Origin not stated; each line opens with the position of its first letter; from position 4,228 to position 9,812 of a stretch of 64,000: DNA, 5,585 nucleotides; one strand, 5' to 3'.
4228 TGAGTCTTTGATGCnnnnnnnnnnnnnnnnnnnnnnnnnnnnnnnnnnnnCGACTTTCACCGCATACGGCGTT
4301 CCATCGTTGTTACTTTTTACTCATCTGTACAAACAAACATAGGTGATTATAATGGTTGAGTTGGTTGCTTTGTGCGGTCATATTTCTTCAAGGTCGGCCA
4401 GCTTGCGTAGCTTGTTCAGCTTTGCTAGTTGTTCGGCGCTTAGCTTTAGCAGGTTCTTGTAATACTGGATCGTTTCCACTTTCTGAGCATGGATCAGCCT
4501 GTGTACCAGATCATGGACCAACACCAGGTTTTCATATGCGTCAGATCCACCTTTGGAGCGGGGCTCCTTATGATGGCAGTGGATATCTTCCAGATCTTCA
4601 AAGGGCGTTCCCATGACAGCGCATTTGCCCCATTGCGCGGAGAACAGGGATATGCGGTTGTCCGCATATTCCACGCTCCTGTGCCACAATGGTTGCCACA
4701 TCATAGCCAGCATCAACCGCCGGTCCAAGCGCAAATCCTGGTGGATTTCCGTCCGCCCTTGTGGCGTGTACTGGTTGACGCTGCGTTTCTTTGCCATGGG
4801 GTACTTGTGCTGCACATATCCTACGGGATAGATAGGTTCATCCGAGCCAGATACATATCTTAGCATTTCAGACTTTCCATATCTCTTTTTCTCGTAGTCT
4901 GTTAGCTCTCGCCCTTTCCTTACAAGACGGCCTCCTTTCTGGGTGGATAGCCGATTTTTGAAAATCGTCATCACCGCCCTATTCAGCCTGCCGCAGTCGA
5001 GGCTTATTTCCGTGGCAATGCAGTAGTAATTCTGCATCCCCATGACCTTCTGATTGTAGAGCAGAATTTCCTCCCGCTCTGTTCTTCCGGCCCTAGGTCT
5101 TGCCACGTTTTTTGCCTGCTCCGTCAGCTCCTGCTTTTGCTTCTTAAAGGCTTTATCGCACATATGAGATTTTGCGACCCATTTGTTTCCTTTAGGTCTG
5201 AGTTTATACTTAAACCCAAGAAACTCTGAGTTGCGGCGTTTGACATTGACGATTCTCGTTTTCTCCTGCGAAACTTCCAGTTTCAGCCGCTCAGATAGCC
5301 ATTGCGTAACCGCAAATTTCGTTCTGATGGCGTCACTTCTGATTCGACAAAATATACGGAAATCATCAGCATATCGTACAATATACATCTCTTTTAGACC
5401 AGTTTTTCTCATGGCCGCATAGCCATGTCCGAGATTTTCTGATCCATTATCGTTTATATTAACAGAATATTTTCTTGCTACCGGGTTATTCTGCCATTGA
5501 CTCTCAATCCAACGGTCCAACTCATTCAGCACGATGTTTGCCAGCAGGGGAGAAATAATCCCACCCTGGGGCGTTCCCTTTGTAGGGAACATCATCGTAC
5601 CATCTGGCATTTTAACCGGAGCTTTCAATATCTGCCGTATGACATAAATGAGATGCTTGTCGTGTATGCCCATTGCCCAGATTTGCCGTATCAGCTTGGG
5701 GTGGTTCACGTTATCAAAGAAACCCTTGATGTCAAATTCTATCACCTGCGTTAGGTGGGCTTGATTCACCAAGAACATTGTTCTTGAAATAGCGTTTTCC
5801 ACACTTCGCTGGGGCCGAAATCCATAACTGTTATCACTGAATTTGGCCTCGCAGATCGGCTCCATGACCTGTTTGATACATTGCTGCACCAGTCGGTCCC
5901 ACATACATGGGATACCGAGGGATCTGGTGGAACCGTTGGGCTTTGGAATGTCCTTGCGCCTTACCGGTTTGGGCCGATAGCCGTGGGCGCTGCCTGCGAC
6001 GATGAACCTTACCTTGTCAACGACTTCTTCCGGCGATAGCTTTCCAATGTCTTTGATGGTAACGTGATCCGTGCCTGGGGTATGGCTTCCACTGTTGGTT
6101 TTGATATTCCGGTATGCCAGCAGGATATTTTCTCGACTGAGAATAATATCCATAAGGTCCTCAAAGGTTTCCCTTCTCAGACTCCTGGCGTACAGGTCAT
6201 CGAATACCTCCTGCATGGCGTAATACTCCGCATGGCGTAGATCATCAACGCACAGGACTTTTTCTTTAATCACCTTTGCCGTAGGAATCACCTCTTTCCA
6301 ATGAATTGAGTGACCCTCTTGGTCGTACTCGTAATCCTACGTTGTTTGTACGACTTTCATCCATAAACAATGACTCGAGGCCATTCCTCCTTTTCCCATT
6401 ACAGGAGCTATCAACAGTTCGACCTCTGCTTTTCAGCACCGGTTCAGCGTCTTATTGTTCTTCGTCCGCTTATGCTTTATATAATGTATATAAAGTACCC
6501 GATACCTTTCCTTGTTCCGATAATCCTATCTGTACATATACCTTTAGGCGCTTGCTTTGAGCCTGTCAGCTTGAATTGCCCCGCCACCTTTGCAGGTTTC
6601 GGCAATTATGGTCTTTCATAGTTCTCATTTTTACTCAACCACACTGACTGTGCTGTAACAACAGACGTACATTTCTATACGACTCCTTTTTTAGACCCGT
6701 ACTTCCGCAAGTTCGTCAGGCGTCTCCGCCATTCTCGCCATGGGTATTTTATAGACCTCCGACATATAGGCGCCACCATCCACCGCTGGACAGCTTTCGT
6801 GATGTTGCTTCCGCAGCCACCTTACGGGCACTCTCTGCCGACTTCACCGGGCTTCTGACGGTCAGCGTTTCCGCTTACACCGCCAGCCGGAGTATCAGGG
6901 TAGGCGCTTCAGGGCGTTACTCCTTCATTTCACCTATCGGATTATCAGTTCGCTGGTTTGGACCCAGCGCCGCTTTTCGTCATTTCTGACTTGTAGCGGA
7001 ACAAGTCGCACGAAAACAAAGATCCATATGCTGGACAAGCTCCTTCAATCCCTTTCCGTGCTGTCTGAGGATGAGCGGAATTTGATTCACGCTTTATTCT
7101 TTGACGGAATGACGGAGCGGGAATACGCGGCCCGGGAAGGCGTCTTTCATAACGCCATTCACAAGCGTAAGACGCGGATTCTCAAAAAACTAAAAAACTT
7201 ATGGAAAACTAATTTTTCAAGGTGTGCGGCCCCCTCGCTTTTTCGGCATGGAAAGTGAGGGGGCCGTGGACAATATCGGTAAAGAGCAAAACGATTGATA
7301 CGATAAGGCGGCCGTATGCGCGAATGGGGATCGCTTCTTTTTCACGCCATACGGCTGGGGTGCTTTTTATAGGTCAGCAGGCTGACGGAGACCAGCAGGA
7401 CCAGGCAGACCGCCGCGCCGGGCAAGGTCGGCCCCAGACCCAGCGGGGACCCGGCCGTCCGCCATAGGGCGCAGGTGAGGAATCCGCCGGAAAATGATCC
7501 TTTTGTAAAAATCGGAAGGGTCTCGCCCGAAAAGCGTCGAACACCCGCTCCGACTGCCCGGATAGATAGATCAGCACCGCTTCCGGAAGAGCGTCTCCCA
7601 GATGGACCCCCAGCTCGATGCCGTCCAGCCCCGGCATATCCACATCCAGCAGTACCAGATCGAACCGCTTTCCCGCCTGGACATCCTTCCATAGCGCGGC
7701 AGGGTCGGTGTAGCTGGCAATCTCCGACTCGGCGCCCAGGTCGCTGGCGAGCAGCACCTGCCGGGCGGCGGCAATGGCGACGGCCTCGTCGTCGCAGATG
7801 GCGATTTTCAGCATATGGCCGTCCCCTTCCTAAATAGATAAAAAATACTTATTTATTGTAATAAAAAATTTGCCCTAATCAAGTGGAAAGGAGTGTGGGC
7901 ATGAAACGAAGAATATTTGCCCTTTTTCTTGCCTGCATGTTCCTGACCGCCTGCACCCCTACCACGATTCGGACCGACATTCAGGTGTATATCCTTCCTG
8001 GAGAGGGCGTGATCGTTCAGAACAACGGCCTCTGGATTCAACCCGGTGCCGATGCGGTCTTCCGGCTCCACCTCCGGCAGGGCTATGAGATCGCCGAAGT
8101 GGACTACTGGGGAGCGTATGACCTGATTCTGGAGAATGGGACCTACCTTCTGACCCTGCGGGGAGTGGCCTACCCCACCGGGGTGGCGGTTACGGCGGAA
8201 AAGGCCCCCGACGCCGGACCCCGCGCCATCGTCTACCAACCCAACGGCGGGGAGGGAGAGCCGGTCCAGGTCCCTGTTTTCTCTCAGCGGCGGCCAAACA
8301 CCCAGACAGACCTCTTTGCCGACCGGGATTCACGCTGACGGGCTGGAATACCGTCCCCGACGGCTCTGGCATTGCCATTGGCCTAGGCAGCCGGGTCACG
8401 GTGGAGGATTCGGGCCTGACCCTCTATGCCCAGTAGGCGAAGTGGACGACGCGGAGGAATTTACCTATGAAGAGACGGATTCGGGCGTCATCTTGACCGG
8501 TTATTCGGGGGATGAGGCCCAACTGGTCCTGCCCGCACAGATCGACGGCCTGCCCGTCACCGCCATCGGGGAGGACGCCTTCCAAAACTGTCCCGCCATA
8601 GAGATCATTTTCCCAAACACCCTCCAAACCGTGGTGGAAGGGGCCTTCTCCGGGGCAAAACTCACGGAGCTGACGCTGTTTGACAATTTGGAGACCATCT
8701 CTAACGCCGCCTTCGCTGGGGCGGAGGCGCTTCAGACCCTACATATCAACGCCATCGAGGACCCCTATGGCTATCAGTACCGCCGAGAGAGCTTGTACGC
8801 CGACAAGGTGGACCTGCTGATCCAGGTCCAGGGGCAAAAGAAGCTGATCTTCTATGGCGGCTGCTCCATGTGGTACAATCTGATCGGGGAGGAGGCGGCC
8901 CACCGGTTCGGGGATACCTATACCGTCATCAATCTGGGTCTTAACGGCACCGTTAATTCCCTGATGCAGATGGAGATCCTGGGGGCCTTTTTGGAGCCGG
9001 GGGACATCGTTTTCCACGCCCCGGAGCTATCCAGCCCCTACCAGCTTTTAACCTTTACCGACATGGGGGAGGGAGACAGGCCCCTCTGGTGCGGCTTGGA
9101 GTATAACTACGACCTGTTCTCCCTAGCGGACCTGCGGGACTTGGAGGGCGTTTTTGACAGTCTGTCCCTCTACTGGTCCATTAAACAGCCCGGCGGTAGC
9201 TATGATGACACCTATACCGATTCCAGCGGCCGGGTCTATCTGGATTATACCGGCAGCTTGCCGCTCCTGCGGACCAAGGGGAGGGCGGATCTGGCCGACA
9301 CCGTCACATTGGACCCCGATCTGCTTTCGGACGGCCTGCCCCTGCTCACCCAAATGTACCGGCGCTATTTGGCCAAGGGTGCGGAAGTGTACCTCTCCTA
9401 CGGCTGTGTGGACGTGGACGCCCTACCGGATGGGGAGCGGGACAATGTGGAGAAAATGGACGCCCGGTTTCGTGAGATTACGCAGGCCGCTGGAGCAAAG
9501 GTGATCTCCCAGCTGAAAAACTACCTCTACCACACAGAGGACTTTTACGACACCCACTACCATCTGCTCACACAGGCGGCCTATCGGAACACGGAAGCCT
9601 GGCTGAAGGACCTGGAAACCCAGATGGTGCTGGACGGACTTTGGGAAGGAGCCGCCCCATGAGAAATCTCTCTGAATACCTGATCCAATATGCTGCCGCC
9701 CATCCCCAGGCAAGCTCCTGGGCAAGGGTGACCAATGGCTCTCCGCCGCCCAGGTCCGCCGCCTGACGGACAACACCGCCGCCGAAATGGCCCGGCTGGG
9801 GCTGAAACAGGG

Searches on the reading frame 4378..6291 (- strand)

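Call 66: search_protein_families(library=pfam, proteins=[window:4378-6291:-])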
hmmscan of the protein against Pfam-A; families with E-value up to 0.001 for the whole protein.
window:4378-6291:- (637 aa): 2 families
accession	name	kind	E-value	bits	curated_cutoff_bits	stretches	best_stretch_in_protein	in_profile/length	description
PF00078.32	RVT_1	-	1.6e-39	136.2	29.6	1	115-361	1-204/205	Reverse transcriptase (RNA-dependent DNA polymerase)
PF01844.29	HNH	-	1.9e-05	25.2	21.4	1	563-598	7-42/47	HNH endonuclease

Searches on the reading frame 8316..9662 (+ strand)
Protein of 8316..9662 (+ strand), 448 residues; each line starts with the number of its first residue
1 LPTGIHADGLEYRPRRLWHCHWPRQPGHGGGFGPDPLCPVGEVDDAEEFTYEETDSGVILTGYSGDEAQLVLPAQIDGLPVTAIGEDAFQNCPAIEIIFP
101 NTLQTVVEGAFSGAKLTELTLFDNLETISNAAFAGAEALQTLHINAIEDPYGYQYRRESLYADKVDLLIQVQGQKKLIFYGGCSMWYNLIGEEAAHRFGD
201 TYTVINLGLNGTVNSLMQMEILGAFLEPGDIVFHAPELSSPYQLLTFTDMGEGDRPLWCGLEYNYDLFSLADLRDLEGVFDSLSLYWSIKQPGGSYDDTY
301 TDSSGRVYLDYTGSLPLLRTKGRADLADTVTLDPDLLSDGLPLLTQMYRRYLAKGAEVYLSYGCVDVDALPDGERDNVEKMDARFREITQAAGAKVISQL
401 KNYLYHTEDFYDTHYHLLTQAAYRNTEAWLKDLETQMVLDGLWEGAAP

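Call 66: search_protein_families(library=pfam, proteins=[window:8316-9662:+])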
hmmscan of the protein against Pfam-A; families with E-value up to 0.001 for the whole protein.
window:8316-9662:+ (448 aa): 2 families
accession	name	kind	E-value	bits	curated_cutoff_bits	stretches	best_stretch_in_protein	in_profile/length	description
PF13306.12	LRR_5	-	1.9e-11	44.4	27.7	1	82-145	1-64/127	BspA type Leucine rich repeat region (6 copies)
PF13855.12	LRR_8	-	0.00012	22.2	27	0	101-145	11-57/61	Leucine rich repeat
